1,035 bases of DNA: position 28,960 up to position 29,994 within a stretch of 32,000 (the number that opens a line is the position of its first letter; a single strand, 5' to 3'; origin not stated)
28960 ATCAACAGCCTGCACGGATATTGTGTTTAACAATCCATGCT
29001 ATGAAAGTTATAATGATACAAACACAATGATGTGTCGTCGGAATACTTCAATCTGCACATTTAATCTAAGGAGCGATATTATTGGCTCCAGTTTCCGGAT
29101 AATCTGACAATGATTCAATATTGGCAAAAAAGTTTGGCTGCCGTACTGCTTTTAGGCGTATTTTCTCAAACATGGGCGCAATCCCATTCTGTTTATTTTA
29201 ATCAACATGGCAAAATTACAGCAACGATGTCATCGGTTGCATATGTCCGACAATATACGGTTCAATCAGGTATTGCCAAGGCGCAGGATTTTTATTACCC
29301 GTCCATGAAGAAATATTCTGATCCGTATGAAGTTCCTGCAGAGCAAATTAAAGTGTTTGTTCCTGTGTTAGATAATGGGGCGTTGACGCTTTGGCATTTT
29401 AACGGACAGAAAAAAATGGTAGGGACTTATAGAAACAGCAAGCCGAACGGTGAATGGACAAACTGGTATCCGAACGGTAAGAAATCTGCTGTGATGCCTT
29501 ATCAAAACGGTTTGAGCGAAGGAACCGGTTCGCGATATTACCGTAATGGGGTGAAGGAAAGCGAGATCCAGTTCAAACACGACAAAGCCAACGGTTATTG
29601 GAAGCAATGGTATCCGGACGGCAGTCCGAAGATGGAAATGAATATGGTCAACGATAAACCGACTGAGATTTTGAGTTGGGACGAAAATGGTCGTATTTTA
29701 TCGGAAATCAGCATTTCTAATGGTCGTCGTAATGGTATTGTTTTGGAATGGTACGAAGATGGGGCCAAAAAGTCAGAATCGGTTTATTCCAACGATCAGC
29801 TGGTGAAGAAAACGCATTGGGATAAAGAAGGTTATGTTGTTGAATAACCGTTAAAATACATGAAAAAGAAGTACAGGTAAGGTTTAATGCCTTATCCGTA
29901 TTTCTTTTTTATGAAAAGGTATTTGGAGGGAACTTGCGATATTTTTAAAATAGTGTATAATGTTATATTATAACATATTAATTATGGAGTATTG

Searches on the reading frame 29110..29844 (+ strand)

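Call 57: search_protein_families(library=pfam, proteins=[window:29110-29844:+], max_evalue=0.001)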
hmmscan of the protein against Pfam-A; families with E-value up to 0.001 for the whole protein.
window:29110-29844:+ (245 aa): 1 family
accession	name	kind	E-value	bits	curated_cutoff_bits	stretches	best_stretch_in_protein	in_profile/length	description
PF07661.19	MORN_2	-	9.6e-19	65.7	29.6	0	113-133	2-22/22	MORN repeat variant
